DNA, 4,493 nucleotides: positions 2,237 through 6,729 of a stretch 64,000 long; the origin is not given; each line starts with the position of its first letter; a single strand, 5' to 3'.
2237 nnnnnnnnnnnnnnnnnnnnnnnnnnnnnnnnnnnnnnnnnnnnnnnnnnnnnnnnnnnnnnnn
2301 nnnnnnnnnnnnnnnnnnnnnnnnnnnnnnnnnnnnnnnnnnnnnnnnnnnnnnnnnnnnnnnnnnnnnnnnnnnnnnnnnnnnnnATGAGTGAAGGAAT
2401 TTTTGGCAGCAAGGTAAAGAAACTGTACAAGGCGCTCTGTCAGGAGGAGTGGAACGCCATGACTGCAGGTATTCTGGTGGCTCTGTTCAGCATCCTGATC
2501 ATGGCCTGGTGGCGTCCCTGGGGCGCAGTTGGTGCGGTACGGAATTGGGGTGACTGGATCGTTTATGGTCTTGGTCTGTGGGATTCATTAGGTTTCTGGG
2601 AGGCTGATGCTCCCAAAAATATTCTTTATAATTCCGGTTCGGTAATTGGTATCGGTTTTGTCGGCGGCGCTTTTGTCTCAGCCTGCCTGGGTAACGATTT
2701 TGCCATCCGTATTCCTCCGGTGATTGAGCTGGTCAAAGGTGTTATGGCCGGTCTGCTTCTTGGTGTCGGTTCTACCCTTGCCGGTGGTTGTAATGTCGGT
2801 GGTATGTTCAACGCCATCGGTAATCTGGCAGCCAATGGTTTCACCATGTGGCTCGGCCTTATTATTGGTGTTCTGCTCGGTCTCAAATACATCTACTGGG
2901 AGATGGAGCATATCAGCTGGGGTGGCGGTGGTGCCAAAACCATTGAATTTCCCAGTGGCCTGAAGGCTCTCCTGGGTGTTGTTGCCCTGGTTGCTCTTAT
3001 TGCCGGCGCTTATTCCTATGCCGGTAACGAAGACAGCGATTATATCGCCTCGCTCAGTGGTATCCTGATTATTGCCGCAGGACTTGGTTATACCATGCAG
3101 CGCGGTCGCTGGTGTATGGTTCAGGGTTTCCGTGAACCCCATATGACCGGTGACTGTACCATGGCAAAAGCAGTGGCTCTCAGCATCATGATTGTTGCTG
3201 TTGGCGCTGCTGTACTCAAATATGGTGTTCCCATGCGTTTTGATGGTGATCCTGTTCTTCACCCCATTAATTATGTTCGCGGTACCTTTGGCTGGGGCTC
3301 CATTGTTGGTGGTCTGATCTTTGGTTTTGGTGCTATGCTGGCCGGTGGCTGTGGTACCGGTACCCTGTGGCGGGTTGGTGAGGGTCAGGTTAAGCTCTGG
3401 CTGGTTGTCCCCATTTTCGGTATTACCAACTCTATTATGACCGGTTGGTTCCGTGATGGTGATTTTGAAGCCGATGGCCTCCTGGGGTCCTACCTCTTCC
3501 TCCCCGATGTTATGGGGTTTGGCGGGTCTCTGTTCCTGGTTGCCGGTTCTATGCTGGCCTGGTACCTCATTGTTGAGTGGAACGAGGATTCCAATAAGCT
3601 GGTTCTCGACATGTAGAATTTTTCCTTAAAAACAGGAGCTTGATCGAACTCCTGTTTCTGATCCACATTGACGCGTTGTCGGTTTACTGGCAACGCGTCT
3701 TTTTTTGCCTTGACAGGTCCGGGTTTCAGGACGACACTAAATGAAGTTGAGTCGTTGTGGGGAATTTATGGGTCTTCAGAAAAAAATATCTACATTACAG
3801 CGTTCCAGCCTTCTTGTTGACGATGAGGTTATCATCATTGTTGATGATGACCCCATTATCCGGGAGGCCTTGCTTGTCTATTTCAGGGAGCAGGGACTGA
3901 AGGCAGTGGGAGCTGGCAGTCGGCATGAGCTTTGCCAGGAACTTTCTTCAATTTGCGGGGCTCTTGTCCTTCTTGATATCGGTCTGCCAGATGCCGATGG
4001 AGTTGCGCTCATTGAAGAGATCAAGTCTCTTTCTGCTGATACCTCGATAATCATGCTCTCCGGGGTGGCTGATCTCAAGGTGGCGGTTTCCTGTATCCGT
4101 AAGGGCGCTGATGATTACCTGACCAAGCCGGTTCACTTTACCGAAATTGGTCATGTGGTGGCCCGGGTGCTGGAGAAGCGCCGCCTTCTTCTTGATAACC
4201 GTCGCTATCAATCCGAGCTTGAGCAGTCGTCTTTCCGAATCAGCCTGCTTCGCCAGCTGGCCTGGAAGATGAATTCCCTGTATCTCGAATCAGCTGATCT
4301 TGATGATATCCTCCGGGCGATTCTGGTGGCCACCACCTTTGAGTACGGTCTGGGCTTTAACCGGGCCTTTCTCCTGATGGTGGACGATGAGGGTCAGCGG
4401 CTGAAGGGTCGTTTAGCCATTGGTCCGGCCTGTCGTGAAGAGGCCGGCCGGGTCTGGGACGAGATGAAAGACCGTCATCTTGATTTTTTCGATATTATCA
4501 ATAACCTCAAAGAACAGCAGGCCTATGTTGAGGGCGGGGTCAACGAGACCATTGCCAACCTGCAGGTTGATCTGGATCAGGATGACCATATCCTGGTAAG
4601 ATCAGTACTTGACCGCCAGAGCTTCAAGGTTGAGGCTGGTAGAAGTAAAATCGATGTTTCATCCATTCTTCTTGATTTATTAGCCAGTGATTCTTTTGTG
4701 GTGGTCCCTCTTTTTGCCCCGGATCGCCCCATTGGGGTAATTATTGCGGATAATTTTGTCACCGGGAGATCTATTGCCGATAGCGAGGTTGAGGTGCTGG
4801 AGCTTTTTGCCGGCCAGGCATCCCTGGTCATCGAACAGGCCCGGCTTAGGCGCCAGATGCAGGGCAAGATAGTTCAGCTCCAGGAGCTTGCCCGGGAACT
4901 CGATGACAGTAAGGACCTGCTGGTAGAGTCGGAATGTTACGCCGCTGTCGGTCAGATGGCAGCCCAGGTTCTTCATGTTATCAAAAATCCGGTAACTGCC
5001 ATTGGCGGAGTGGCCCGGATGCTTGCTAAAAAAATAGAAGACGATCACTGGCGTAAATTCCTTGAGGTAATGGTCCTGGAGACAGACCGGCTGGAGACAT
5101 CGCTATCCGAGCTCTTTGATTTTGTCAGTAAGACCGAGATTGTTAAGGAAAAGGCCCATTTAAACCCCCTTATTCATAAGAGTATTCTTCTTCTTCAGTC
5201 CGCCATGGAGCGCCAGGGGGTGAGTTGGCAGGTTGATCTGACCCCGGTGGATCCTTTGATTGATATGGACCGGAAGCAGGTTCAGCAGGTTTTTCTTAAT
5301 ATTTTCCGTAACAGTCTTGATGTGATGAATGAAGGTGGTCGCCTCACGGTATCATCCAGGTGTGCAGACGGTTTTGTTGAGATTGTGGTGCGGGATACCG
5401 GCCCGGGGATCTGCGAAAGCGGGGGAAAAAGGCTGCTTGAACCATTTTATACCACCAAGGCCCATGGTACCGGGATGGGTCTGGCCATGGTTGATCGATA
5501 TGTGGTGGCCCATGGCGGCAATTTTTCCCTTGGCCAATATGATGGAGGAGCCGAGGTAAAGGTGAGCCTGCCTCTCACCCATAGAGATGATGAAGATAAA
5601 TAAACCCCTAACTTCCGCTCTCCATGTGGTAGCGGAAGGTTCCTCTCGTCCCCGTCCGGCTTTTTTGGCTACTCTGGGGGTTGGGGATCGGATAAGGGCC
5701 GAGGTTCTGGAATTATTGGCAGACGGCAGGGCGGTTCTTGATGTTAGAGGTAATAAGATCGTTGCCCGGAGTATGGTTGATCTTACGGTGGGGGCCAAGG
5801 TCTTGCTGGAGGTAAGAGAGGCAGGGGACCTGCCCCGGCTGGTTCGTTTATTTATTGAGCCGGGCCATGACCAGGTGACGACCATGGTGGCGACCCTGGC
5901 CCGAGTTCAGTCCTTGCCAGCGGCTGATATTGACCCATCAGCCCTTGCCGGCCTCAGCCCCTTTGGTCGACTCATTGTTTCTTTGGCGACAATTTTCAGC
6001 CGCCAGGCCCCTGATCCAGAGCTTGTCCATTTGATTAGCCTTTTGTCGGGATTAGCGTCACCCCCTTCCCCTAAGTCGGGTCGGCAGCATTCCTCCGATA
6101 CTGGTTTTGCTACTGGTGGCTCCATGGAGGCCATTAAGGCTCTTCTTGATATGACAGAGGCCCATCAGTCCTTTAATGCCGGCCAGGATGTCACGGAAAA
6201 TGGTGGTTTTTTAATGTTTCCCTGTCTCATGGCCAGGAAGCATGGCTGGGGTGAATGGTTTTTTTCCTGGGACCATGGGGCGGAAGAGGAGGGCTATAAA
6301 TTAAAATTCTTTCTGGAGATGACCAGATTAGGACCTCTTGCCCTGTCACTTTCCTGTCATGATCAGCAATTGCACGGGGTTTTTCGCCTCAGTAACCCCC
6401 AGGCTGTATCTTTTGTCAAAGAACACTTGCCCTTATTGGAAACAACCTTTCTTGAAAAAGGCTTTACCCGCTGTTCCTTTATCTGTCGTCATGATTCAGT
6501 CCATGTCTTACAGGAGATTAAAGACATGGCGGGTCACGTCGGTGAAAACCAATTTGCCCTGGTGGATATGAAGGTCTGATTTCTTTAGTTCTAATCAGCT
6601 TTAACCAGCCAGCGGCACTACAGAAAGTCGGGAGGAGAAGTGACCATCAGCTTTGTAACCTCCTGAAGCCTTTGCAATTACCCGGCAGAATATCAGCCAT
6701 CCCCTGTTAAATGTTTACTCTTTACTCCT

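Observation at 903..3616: Complete YTD sulfur-trafficking cluster (yeeE / tusA-dsrE-CHP-CHP)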

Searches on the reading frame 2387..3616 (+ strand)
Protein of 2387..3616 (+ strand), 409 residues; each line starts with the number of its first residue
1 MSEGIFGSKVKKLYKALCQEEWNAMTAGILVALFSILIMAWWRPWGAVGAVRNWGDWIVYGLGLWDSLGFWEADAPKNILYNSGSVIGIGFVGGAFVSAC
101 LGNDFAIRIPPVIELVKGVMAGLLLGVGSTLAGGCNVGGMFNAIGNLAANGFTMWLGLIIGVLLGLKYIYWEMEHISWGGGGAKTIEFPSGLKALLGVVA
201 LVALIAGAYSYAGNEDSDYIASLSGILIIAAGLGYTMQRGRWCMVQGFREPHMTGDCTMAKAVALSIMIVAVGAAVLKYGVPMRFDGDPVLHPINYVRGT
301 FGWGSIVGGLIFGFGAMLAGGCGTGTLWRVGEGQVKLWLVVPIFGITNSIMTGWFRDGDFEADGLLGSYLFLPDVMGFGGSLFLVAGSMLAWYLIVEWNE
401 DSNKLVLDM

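Call 3: search_protein_families(library=pfam, proteins=[window:2387-3616:+], max_evalue=0.1)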
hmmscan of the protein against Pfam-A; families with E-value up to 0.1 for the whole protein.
window:2387-3616:+ (409 aa): 1 family
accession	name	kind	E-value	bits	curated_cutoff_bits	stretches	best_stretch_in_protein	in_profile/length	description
PF04143.19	Sulf_transp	-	9.4e-39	134.2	27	2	239-396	1-149/310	Sulphur transport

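Call 4: search_protein_families(library=ncbifam, proteins=[window:2387-3616:+], max_evalue=0.1)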
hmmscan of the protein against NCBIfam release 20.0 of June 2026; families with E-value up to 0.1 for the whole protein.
window:2387-3616:+ (409 aa): 3 families
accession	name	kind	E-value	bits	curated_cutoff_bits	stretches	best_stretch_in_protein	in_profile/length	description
NF033796.1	selen_YedE_FdhT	exception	4.3e-24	85.4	350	1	20-401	5-381/387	selenium metabolism membrane protein YedE/FdhT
NF041049.1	thio_trans_TsuA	exception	5e-23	81.7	645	2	223-352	5-123/348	thiosulfate utilization transporter TsuA/YeeE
NF052577.1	ThSTportTsuASprch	equivalog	2.7e-22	79.6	400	2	227-350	6-119/330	thiosulfate transporter TsuA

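Call 11: find_related_loci(query=window:2387-3616:+, collection=genome_contigs, flank=6000)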
Query window:2387-3616:+ (409 aa) in genome_contigs; peptide patterns used: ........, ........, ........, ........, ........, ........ (x = any residue, [..] = any of these).
147 stretches matched a pattern; 129 encode a relative of the query (tblastn E <= 1e-3); the best 80 are kept; 80 distinct loci.
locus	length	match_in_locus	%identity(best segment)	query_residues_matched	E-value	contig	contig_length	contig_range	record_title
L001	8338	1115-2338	79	2-409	0e+0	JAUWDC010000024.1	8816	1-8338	MAG: Desulfobia sp. isolate CSMAG_2154 CSMAG_2154_k141_754589_length_8816_cov_8.0000, whole genome shotgun sequence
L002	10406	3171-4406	76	2-409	0e+0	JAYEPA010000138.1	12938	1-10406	MAG: Thermodesulfobacteriota bacterium isolate MAG015 MAG015_138, whole genome shotgun sequence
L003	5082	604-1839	75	2-409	0e+0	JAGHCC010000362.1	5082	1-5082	MAG: Desulfobulbaceae bacterium isolate AUK272 PB_MBMC_226_c_000000000132, whole genome shotgun sequence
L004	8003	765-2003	75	2-409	0e+0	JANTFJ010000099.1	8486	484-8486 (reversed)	MAG: Desulfobulbaceae bacterium isolate bin100106 c_000000009686, whole genome shotgun sequence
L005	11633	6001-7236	76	2-409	0e+0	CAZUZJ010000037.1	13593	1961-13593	MAG TPA_asm: uncultured Desulfobulbia bacterium isolate SRP093185_co1_3 genome assembly, contig: NODE_3155_length_13593_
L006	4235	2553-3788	76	2-409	0e+0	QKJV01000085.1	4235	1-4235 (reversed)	MAG: Desulfobulbaceae bacterium isolate SZUA-615 scaffold_110715, whole genome shotgun sequence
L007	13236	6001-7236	76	2-409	0e+0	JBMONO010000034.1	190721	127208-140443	MAG: Thermodesulfobacteriota bacterium isolate Betzabe_MAG078 MAG078_34, whole genome shotgun sequence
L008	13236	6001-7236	75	2-409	0e+0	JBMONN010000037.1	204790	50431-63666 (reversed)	MAG: Thermodesulfobacteriota bacterium isolate Betzabe_MAG077 MAG077_37, whole genome shotgun sequence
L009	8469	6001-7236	73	2-409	0e+0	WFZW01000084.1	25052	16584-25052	MAG: Deltaproteobacteria bacterium isolate S143_34 k151_274456, whole genome shotgun sequence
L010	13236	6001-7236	75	2-409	0e+0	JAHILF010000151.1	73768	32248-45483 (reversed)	MAG: Proteobacteria bacterium isolate KR13_N2.mb.116 KR13_N2.mb.116_k141_359241, whole genome shotgun sequence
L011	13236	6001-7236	74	2-409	0e+0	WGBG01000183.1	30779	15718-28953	MAG: Deltaproteobacteria bacterium isolate S144_17 k151_59195, whole genome shotgun sequence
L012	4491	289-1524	74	2-409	0e+0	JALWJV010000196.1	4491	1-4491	MAG: Deltaproteobacteria bacterium isolate M17_metabat1_scaf2bin.112 M17_NODE_28078_length_4491_cov_1.665674, whole geno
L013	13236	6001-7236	74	2-409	0e+0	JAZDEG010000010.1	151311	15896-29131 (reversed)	MAG: Pseudomonadota bacterium isolate MEGAHIT-group-0.128 k141_3335743, whole genome shotgun sequence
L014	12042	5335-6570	73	2-409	0e+0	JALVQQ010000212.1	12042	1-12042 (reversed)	MAG: Deltaproteobacteria bacterium isolate A3_metabat2_scaf2bin.059 A3_NODE_4086_length_12042_cov_2.361477, whole genome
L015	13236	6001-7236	74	2-409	0e+0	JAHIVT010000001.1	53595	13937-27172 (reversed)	MAG: Proteobacteria bacterium isolate MM_PC_MetaG.mb.92 MM_PC_MetaG.mb.92_k141_12657, whole genome shotgun sequence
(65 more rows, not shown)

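Call 40: search_solved_structures(query=window:2387-3613:+, max_evalue=0.01, show_alignments=2)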
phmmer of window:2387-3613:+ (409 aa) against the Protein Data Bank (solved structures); distinct sequences matched with E-value up to 0.01: 4.
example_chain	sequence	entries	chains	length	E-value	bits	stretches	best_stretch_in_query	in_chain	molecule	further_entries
6leo_A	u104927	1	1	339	1.1e-14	57.4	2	228-346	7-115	Sulf_transp domain-containing protein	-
6lep_A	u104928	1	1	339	1.8e-13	53.4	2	228-346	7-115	Sulf_transp domain-containing protein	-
8k1r_B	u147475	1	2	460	2.8e-13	52.8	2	228-347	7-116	Spirochaeta thermophila YeeE(TsuA)-YeeD(TsuB),UPF0033 domain-containing protein, SirA-like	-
8j4c_B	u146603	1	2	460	2.8e-13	52.8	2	228-347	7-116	Spirochaeta thermophila YeeE(TsuA)-YeeD(TsuB),UPF0033 domain-containing protein, SirA-like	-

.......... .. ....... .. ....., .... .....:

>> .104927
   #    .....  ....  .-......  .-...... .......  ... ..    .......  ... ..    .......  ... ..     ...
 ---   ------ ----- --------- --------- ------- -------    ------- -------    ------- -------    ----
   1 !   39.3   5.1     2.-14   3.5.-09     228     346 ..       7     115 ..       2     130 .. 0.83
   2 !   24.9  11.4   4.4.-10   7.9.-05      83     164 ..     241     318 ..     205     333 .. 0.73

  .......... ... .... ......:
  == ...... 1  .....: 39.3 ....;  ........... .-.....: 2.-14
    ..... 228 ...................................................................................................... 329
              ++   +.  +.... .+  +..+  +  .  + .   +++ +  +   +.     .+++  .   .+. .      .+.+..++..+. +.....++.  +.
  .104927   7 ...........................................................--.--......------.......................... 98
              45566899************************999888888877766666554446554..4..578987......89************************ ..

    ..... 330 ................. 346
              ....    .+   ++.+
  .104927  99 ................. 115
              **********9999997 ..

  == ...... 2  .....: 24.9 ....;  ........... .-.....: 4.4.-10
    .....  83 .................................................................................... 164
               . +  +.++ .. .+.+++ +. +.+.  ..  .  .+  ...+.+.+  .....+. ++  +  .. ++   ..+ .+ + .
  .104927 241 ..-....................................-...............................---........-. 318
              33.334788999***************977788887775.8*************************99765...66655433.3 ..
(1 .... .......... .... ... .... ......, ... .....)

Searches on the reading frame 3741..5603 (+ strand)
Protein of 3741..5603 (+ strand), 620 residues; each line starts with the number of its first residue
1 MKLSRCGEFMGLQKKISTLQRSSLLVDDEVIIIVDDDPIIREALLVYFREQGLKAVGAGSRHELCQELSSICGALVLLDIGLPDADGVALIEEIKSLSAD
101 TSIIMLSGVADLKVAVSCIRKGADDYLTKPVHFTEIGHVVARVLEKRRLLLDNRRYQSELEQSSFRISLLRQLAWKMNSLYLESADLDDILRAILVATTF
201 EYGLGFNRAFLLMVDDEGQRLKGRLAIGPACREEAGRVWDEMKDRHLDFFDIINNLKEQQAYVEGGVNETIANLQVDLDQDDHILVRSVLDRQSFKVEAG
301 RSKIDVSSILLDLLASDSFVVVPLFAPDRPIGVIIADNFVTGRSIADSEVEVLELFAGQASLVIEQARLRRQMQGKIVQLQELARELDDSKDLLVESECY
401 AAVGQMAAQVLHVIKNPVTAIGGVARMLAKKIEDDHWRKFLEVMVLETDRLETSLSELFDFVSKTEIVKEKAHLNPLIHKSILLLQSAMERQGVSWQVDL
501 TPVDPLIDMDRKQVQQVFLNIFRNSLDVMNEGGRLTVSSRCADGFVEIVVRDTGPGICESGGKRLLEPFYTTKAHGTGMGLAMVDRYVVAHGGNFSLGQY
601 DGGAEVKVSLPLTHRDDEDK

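Call 3: search_protein_families(library=pfam, proteins=[window:3741-5603:+], max_evalue=0.1)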
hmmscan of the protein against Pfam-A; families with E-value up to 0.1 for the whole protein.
window:3741-5603:+ (620 aa): 7 families
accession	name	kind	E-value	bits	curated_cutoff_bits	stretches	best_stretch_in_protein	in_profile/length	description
PF00072.30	Response_reg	-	2.3e-21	76.5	30.2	1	31-138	1-108/111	Response regulator receiver domain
PF02518.31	HATPase_c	-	9.6e-19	68.3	26.4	1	510-613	2-110/111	Histidine kinase-, DNA gyrase B-, and HSP90-like ATPase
PF00512.31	HisKA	-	7.9e-09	35.9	26.9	1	403-464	2-63/66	His Kinase A (phospho-acceptor) domain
PF13185.12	GAF_2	-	4.8e-07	30.5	28.6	1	185-365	2-136/136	GAF domain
PF13492.12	GAF_3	-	1.3e-06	29.3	27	1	285-366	56-129/129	GAF domain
PF01590.32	GAF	-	1.6e-05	25.9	22.4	1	308-364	79-133/133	GAF domain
PF13581.12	HATPase_c_2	-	0.058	13.8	27.4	0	531-588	52-109/127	Histidine kinase-like ATPase domain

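Call 4: search_protein_families(library=ncbifam, proteins=[window:3741-5603:+], max_evalue=0.1)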
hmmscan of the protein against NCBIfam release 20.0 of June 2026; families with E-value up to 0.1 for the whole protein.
window:3741-5603:+ (620 aa): 152 families (the best 25 are shown)
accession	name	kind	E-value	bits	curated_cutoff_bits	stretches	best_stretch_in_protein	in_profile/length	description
NF008468.0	PRK11360.1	equivalog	3.3e-52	177.7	646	1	324-618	316-614/616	two-component system sensor histidine kinase AtoS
NF007688.0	PRK10364.1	equivalog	2.4e-46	158.4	479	1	394-616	231-455/460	two-component system sensor histidine kinase ZraS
NF041777.1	sens_FixL_Rhizob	equivalog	4.2e-30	104.8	850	1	385-614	244-483/485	sensor protein FixL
NF010411.0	PRK13837.1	equivalog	6.2e-30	103.9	647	1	378-615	425-678/828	two-component system VirA-like sensor kinase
NF046044.1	PnpS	equivalog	1.1e-28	100.3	400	1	408-611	175-390/390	two-component system histidine kinase PnpS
NF053867.1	SprKinKinDBac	equivalog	1.1e-28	100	775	1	402-614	285-499/500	sporulation kinase KinD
TIGR02956.1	TMAO_torS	equivalog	8.8e-28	96.9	676.5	2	406-618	467-688/967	TMAO reductase system sensor histidine kinase/response regulator TorS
NF008312.0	PRK11100.1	equivalog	4.7e-27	95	356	1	374-612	230-474/477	two-component system sensor histidine kinase CreC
NF038297.2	hybrid_HK_HrmK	equivalog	2e-25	89.5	725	2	363-617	204-462/607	hybrid histidine kinase/response regulator HrmK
NF045505.1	RR_RssB_Pseudo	equivalog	2.4e-23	82.9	700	1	30-164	7-142/394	two-component system response regulator RssB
NF047466.1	hybrid_RR_LvrB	exception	3.1e-23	82.6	500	2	392-598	141-361/377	hybrid histidine kinase/response regulator LvrB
NF047465.1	hybrid_HK_LvrA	exception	3.9e-23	81.4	1200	2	404-613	203-423/819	hybrid histidine kinase/response regulator LvrA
NF008293.1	PRK11073.1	equivalog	3.2e-22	79.2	240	1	337-612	68-347/349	nitrogen regulation protein NR(II)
NF008469.0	PRK11361.1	equivalog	1.6e-20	73.3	714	1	29-168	5-143/461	acetoacetate metabolism transcriptional regulator AtoC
NF011874.0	PRK15347.1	equivalog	2.2e-20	72.3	852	2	410-614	405-616/921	two component system sensor kinase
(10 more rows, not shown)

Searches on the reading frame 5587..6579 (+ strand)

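Call 3: search_protein_families(library=pfam, proteins=[window:5587-6579:+], max_evalue=0.1)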
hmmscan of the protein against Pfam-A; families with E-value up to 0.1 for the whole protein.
window:5587-6579:+ (330 aa): 1 family
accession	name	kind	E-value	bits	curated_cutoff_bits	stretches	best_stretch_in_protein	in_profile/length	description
PF02120.21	Flg_hook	-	6.9e-07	29.4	29.8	1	237-301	13-77/85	Flagellar hook-length control protein FliK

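Call 4: search_protein_families(library=ncbifam, proteins=[window:5587-6579:+], max_evalue=0.1)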
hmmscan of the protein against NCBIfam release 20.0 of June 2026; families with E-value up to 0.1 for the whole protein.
window:5587-6579:+ (330 aa): 0 families
